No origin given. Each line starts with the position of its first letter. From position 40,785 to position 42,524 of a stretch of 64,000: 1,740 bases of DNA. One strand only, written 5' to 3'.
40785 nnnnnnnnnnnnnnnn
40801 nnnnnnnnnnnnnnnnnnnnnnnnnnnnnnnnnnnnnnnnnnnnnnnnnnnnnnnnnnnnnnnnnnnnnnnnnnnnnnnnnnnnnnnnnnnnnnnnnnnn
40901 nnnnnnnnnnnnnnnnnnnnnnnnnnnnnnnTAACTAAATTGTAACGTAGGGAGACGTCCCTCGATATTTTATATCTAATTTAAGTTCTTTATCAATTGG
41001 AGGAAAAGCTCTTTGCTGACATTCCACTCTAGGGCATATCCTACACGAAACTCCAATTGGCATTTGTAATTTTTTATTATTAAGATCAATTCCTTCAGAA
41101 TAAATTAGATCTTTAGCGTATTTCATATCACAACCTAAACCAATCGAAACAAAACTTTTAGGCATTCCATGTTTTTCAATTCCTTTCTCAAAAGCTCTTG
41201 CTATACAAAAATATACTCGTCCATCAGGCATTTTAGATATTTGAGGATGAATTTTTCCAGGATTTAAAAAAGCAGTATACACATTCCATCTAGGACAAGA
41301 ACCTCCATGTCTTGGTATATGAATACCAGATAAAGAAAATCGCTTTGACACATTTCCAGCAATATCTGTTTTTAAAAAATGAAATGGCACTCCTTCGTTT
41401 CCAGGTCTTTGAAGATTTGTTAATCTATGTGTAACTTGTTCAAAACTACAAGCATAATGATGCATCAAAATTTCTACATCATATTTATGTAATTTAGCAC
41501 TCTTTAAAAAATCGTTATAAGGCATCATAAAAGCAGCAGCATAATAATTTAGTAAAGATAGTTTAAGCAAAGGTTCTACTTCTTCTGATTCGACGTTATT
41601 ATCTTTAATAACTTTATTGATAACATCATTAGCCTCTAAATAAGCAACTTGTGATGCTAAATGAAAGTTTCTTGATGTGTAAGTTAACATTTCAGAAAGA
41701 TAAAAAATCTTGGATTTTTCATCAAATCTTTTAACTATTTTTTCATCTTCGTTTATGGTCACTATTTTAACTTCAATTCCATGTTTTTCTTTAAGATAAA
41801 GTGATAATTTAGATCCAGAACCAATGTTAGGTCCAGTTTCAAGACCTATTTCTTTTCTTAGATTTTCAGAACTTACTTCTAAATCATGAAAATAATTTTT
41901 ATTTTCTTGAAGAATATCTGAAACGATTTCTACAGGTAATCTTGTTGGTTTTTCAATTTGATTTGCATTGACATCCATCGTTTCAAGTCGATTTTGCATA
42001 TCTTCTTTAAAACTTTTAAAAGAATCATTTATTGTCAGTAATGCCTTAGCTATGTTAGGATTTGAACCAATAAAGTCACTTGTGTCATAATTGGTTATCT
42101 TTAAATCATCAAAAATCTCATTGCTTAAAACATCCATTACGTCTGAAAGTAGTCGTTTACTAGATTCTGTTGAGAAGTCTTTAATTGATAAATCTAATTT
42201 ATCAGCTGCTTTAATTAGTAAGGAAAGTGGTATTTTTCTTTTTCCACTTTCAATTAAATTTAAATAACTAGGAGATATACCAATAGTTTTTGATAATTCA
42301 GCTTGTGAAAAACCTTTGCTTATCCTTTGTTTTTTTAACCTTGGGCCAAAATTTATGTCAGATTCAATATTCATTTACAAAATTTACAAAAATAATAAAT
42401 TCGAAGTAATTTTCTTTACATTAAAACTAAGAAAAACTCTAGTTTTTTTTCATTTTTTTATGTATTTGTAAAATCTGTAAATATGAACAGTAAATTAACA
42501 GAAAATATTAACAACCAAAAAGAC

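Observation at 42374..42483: Mirror-image tandem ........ repeats flush against both start codons of a divergent ScfR-type regulator / mini-gene pair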

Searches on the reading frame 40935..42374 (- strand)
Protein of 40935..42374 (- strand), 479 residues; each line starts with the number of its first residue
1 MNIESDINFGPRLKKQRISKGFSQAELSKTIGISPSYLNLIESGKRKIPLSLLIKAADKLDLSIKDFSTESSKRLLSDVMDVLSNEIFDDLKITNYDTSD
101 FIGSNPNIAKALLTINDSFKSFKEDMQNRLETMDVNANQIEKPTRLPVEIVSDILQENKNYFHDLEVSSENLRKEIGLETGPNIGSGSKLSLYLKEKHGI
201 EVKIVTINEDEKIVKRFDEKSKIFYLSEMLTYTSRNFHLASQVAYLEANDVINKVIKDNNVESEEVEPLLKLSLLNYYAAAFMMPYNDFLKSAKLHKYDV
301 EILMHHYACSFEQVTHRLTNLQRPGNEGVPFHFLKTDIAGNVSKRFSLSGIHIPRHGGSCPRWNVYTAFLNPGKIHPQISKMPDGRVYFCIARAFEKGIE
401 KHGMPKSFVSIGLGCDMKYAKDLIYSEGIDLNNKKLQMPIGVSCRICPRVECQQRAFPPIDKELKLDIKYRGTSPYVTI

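Call 5: search_protein_families(library=pfam, proteins=[window:40935-42374:-])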
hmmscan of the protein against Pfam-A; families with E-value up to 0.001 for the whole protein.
window:40935-42374:- (479 aa): 7 families
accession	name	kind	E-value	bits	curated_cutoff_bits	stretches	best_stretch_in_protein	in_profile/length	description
PF09856.14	ScfRs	-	5.6e-62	208.7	24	1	321-476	2-157/157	Short-chain fatty acyl coenzyme A regulator, C-terminal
PF06114.19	Peptidase_M78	-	8.5e-14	51.8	22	1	196-319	2-123/123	IrrE N-terminal-like domain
PF01381.28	HTH_3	-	2e-13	50.6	23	1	13-66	1-54/55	Helix-turn-helix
PF12844.13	HTH_19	-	1.4e-08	34.9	30.2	1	10-65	1-56/64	Helix-turn-helix domain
PF13560.12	HTH_31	-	2.3e-06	28.2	27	1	9-63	2-57/64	Helix-turn-helix domain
PF13443.12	HTH_26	-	0.00028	21.5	22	0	12-67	1-57/63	Cro/C1-type HTH DNA-binding domain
PF13413.12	HTH_25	-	0.00052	20.2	24.6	0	12-45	1-34/62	Helix-turn-helix domain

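Call 7: find_related_loci(query=window:40935-42374:-, collection=genome_contigs, flank=4000)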
Query window:40935-42374:- (479 aa) in genome_contigs; peptide patterns used: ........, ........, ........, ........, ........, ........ (x = any residue, [..] = any of these).
97 stretches matched a pattern; 76 encode a relative of the query (tblastn E <= 1e-3); 66 distinct loci.
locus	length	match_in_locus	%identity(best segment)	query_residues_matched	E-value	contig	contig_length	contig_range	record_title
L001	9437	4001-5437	100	1-479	0e+0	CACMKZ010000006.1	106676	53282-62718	MAG: uncultured Alphaproteobacteria bacterium isolate AG-891-K19 genome assembly, contig: AG-891-K19_NODE_6, whole genom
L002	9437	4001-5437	100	1-479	0e+0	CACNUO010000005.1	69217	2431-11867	MAG: uncultured Alphaproteobacteria bacterium isolate AG-893-O09 genome assembly, contig: AG-893-O09_NODE_5, whole genom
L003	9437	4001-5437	100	1-479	0e+0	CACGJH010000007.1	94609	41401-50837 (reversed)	uncultured Alphaproteobacteria bacterium isolate AG-422-J16 genome assembly, contig: AG-422-J16_NODE_7, whole genome sho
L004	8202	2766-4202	100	1-479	0e+0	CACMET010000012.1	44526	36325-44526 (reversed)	MAG: uncultured Alphaproteobacteria bacterium isolate AG-891-E15 genome assembly, contig: AG-891-E15_NODE_12, whole geno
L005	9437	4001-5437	100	1-479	0e+0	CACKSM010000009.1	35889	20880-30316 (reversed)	uncultured Alphaproteobacteria bacterium isolate AG-457-E22 genome assembly, contig: AG-457-E22_NODE_9, whole genome sho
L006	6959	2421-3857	100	1-479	0e+0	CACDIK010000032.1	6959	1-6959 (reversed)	uncultured Alphaproteobacteria bacterium isolate AG-903-O20 genome assembly, contig: AG-903-O20_NODE_32, whole genome sh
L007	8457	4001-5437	100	1-479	0e+0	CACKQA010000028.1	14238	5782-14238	uncultured Alphaproteobacteria bacterium isolate AG-457-C19 genome assembly, contig: AG-457-C19_NODE_28, whole genome sh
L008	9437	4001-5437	100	1-479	0e+0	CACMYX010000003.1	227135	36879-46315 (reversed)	MAG: uncultured Alphaproteobacteria bacterium isolate AG-892-I02 genome assembly, contig: AG-892-I02_NODE_3, whole genom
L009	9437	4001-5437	100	1-479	0e+0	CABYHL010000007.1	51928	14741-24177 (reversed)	MAG: uncultured Alphaproteobacteria bacterium isolate AG-894-D19 genome assembly, contig: AG-894-D19_NODE_7, whole genom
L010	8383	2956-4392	100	1-479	0e+0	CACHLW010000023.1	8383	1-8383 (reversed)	uncultured Alphaproteobacteria bacterium isolate AG-911-C02 genome assembly, contig: AG-911-C02_NODE_23, whole genome sh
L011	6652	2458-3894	100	1-479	0e+0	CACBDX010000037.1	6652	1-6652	uncultured Alphaproteobacteria bacterium isolate AG-899-F03 genome assembly, contig: AG-899-F03_NODE_37, whole genome sh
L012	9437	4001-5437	100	1-479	0e+0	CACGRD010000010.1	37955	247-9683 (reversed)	uncultured Alphaproteobacteria bacterium isolate AG-426-A05 genome assembly, contig: AG-426-A05_NODE_10, whole genome sh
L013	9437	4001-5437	100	1-479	0e+0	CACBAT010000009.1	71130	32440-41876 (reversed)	uncultured Alphaproteobacteria bacterium isolate AG-899-B06 genome assembly, contig: AG-899-B06_NODE_9, whole genome sho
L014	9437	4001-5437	99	1-479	0e+0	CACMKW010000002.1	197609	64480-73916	MAG: uncultured Alphaproteobacteria bacterium isolate AG-891-K21 genome assembly, contig: AG-891-K21_NODE_2, whole genom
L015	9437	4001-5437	99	1-479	0e+0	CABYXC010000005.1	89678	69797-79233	MAG: uncultured Alphaproteobacteria bacterium isolate AG-895-D04 genome assembly, contig: AG-895-D04_NODE_5, whole genom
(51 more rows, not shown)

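Call 13: find_homologous_proteins(query=window:40938-42374:-)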
Query window:40938-42374:- (479 aa): 5744 proteins with E <= 0.001 among 8000 candidates; the best 120 are listed.
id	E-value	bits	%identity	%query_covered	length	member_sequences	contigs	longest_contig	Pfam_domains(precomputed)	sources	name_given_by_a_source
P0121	0.0e+0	1050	97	100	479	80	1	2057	PF12844.14,PF09856.15,PF01381.29,PF06114.20,PF13560.13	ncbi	-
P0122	4.6e-297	1003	92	100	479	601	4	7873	PF12844.14,PF09856.15,PF01381.29,PF06114.20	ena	-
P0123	3.0e-293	991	91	100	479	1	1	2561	PF12844.14,PF09856.15,PF01381.29,PF06114.20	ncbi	-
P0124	1.5e-288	975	89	100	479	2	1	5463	PF12844.14,PF09856.15,PF01381.29,PF06114.20,PF13560.13,PF13443.13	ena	-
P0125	8.4e-288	973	89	100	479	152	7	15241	PF12844.14,PF09856.15,PF01381.29,PF06114.20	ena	-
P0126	9.6e-286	966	87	100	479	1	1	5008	PF12844.14,PF09856.15,PF01381.29,PF06114.20,PF13560.13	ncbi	-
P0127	2.5e-285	964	88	100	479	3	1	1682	PF12844.14,PF09856.15,PF01381.29,PF06114.20,PF13560.13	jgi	jgi:predicted transcriptional regulator/transcriptional regulator with XRE-family HTH domain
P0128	5.8e-252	854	68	100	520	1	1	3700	PF12844.14,PF09856.15,PF01381.29,PF06114.20,PF13560.13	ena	-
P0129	1.8e-248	843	75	100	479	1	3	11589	PF12844.14,PF09856.15,PF01381.29,PF06114.20,PF13560.13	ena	-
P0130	6.5e-247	838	75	100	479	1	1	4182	PF12844.14,PF09856.15,PF01381.29,PF06114.20,PF13560.13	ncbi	-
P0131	1.6e-245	833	75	100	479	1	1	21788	PF12844.14,PF09856.15,PF01381.29,PF06114.20,PF13560.13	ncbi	-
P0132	1.6e-243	827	75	99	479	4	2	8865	PF12844.14,PF13413.13,PF09856.15,PF01381.29,PF06114.20,PF13560.13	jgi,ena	-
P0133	1.7e-243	826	74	99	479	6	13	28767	PF12844.14,PF09856.15,PF01381.29,PF06114.20,PF13560.13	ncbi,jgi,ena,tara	tara:strand:+ start:5478 stop:6917 length:1440 start_codon:yes stop_codon:yes gene_type:complete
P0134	1.9e-243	826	74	100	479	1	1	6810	PF12844.14,PF13413.13,PF09856.15,PF01381.29,PF06114.20,PF13560.13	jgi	-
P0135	2.3e-243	826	74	100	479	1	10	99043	PF12844.14,PF09856.15,PF01381.29,PF06114.20,PF13560.13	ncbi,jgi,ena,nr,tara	ncbi:MAG: HTH-type transcriptional regulator RamB [Alphaproteobacteria bacterium MarineAlpha5_Bin4]|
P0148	3.0e-237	806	72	99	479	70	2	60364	PF12844.14,PF09856.15,PF01381.29,PF06114.20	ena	-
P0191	4.6e-227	772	72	99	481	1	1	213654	PF12844.14,PF09856.15,PF01381.29,PF06114.20,PF13560.13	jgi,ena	-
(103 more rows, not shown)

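Call 14: find_encoding_contigs(protein=P0135, flank=4000, max_places=3)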
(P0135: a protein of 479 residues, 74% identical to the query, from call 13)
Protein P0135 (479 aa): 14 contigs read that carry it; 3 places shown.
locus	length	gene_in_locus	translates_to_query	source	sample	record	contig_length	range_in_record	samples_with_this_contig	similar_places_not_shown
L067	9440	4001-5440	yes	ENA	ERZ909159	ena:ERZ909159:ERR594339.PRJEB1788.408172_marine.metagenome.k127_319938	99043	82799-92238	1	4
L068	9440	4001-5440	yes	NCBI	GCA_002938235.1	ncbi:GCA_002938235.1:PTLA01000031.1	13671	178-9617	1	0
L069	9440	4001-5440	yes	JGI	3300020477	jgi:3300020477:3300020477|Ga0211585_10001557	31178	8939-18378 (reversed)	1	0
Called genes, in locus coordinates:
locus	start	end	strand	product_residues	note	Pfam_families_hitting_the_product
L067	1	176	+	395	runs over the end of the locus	PF00528:BPD_transp_1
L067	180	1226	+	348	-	PF00005:ABC_tran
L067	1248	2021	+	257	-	PF00106:adh_short, PF08659:KR (weak), PF23441:SDR, PF13561:adh_short_C2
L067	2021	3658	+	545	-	PF00732:GMC_oxred_N, PF07992:Pyr_redox_2 (faint), PF05199:GMC_oxred_C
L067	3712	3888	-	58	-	-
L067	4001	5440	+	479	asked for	PF01381:HTH_3, PF12844:HTH_19 (weak), PF13560:HTH_31 (weak), PF06114:Peptidase_M78, PF09856:ScfRs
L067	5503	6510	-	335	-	PF16884:ADH_N_2, PF00107:ADH_zinc_N, PF13602:ADH_zinc_N_2 (weak)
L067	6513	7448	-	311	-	PF01210:NAD_Gly3P_dh_N (weak), PF02737:3HCDH_N, PF00725:3HCDH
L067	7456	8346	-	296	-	PF05853:BKACE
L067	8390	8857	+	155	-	PF13279:4HBT_2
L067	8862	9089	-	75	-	-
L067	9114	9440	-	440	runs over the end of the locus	PF03051:Peptidase_C1_2, PF00112:Peptidase_C1 (weak)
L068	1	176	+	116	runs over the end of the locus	PF00528:BPD_transp_1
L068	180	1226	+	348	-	PF00005:ABC_tran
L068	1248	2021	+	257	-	PF00106:adh_short, PF08659:KR (weak), PF23441:SDR, PF13561:adh_short_C2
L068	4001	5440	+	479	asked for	PF01381:HTH_3, PF12844:HTH_19 (weak), PF13560:HTH_31 (weak), PF06114:Peptidase_M78, PF09856:ScfRs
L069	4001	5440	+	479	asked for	PF01381:HTH_3, PF12844:HTH_19 (weak), PF13560:HTH_31 (weak), PF06114:Peptidase_M78, PF09856:ScfRs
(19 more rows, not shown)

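Call 15: find_encoding_contigs(protein=P0191, flank=4000, max_places=2)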
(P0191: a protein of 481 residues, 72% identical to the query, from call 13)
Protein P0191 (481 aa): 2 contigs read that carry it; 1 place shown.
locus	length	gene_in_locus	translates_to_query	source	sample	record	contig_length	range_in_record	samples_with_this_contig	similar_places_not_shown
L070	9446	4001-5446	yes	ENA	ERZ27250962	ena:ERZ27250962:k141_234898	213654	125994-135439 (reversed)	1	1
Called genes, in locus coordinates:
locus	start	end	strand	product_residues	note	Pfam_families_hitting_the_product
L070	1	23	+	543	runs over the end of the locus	PF00732:GMC_oxred_N, PF07992:Pyr_redox_2 (faint), PF05199:GMC_oxred_C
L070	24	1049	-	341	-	PF00248:Aldo_ket_red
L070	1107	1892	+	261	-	PF00378:ECH_1, PF16113:ECH_2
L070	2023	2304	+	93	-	PF13380:CoA_binding_2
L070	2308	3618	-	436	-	PF00463:ICL, PF13714:PEP_mutase, PF00463:ICL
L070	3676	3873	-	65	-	-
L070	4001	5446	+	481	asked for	PF01381:HTH_3, PF12844:HTH_19 (weak), PF13560:HTH_31 (weak), PF06114:Peptidase_M78, PF09856:ScfRs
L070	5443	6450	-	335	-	PF16884:ADH_N_2, PF00107:ADH_zinc_N, PF13602:ADH_zinc_N_2 (weak)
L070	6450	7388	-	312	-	PF02737:3HCDH_N, PF03446:NAD_binding_2 (weak), PF00725:3HCDH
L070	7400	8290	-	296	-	PF05853:BKACE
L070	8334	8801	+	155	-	PF13279:4HBT_2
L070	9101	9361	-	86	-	-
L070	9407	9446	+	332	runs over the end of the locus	PF02574:S-methyl_trans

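Call 16: find_encoding_contigs(protein=P0148, flank=4000, max_places=2)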
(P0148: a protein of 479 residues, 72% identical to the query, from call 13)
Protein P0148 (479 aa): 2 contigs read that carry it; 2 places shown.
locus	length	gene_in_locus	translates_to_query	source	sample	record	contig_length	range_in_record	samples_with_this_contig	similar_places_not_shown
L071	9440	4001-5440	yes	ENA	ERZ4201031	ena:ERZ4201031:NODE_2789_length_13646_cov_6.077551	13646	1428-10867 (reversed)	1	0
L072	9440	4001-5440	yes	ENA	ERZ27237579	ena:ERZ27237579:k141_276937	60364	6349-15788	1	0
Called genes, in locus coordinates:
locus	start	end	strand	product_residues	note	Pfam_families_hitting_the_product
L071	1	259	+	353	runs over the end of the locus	PF00005:ABC_tran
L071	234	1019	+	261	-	PF00106:adh_short, PF23441:SDR (weak), PF13561:adh_short_C2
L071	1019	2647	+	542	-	PF00732:GMC_oxred_N, PF01266:DAO (faint), PF05834:Lycopene_cycl (faint), PF07992:Pyr_redox_2 (faint), PF13738:Pyr_redox_3 (faint), PF05199:GMC_oxred_C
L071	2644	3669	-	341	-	PF00248:Aldo_ket_red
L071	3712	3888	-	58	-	-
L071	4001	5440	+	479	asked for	PF01381:HTH_3, PF12844:HTH_19 (weak), PF06114:Peptidase_M78, PF09856:ScfRs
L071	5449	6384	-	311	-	PF02737:3HCDH_N, PF00725:3HCDH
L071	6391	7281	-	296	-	PF05853:BKACE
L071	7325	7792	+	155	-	PF13279:4HBT_2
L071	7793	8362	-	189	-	-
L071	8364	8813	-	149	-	PF13673:Acetyltransf_10, PF00583:Acetyltransf_1, PF13508:Acetyltransf_7, PF08445:FR47 (weak)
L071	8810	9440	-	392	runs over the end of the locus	PF05977:MFS_3 (faint), PF12832:MFS_1_like, PF07690:MFS_1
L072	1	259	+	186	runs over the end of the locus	-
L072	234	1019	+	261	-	PF00106:adh_short, PF23441:SDR (weak), PF13561:adh_short_C2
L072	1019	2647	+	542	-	PF00732:GMC_oxred_N, PF01266:DAO (faint), PF05834:Lycopene_cycl (faint), PF07992:Pyr_redox_2 (faint), PF13738:Pyr_redox_3 (faint), PF05199:GMC_oxred_C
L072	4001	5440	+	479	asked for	PF01381:HTH_3, PF12844:HTH_19 (weak), PF06114:Peptidase_M78, PF09856:ScfRs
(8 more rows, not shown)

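Call 32: find_related_loci(query=A2, collection=metagenome_contigs, flank=3000)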
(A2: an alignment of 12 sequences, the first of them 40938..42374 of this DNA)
Query A2 (479 aa) in metagenome_contigs; peptide patterns used: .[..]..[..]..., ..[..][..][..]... (x = any residue, [..] = any of these).
600 stretches matched a pattern (row limit reached: there are more); 255 encode a relative of the query (tblastn E <= 1e-3); the best 80 are kept; 80 distinct loci.
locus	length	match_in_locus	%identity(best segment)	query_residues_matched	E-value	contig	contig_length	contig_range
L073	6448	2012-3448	100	1-479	0e+0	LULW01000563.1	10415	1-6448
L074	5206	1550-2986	100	1-479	0e+0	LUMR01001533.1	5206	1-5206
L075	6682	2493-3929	100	1-479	0e+0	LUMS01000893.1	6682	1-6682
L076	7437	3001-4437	99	1-479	0e+0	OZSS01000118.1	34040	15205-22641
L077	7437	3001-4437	92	1-479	0e+0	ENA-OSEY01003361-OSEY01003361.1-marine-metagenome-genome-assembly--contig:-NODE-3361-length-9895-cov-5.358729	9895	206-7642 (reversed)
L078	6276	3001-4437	91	1-479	0e+0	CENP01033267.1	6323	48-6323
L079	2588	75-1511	89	1-479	0e+0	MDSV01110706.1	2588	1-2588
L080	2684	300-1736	88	1-479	0e+0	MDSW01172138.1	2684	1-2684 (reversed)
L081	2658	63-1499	89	1-479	0e+0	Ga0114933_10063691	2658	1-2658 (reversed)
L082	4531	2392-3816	89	5-479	0e+0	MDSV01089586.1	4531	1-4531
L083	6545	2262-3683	89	6-479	0e+0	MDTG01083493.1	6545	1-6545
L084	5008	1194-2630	87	1-479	0e+0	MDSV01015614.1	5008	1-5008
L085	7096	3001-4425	90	5-479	0e+0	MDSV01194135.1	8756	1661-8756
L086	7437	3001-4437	75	1-479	0e+0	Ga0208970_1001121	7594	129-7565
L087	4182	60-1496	75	1-479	0e+0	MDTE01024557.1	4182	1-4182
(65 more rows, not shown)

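Call 46: search_protein_families(library=ncbifam, proteins=[window:40938-42374:-], max_evalue=0.01)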
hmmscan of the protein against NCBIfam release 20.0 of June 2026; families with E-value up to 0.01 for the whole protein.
window:40938-42374:- (479 aa): 7 families
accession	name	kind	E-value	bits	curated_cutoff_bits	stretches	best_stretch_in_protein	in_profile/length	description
NF038139.1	Reg_Aceta_RamB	equivalog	2.6e-123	412.1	700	1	10-476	4-465/465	acetate metabolism transcriptional regulator RamB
NF047948.1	male_kill_WMK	equivalog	2.5e-07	30.4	300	1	7-102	161-254/300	WO male-killing family protein Wmk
NF041951.1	phage_RstR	subfamily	2.9e-07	30.7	80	1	8-86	2-80/108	RstR family transcriptional repressor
NF006015.0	PRK08154.1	subfamily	1.4e-06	27.7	204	1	9-72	31-94/314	anaerobic benzoate catabolism transcriptional regulator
TIGR03070.1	couple_hipB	subfamily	2e-06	27.7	71.65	1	9-62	3-56/58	type II toxin-antitoxin system Y4mF family antitoxin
NF007408.0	PRK09943.1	equivalog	0.0042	16.7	211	1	5-74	4-73/185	HTH-type transcriptional regulator PuuR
TIGR00270.2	TIGR00270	equivalog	0.0055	16.5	110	0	8-46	75-113/159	multiprotein bridging factor aMBF1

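Call 47: search_solved_structures(query=window:40938-42374:-, show_alignments=1)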
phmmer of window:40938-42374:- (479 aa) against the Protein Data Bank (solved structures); distinct sequences matched with E-value up to 0.001: 10.
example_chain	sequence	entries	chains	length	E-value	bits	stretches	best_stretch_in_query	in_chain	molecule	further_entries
6cz6_A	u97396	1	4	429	2.8e-77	263.7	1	67-476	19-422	HTH-type transcriptional regulator PrpR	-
6cyy_A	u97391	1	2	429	3.9e-77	263.2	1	67-476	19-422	HTH-type transcriptional regulator PrpR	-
6cyj_A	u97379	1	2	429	7.2e-77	262.3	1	67-476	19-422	HTH-type transcriptional regulator PrpR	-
6d2s_A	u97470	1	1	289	1.3e-59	205.4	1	149-433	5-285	HTH-type transcriptional regulator PrpR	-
1y7y_A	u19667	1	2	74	1.1e-05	27.6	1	7-65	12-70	C.AhdI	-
2b5a_A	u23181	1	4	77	3.6e-05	26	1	3-67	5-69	C.BclI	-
5tn0_A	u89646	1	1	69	0.00046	22.3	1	9-68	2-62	HTH-type transcriptional regulator SinR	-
3qq6_A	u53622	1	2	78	0.00051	22.2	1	9-68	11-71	HTH-type transcriptional regulator sinR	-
8bny_A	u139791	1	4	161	0.00087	21.4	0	12-57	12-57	Immunity repressor protein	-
7zvi_A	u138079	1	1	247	0.00088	21.4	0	8-97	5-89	Orf22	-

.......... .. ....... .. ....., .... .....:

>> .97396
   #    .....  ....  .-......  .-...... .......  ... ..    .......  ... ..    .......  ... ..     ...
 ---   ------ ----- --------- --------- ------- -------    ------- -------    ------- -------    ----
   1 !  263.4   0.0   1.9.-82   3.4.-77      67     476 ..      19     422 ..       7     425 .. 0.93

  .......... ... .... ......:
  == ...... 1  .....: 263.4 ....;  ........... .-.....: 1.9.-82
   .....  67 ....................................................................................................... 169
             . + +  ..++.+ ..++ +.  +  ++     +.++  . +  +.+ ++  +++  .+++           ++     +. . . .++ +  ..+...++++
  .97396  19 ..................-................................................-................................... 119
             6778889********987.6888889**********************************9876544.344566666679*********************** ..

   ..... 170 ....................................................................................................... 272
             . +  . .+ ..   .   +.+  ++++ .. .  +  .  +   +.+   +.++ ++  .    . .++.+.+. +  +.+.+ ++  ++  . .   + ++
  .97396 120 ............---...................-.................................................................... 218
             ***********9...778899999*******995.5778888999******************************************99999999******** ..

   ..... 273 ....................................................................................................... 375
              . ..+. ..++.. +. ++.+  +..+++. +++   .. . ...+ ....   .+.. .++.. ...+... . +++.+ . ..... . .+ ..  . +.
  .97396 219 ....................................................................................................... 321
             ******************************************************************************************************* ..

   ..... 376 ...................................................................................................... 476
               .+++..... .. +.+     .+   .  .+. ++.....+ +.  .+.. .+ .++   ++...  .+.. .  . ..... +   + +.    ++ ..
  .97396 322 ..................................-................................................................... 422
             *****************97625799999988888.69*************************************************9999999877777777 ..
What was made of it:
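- On ScfR family transcription factor (the protein): The alignment to PrpR 6cz6 shows GGSCPRW and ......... aligned to GGSCPLW and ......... (call 47).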
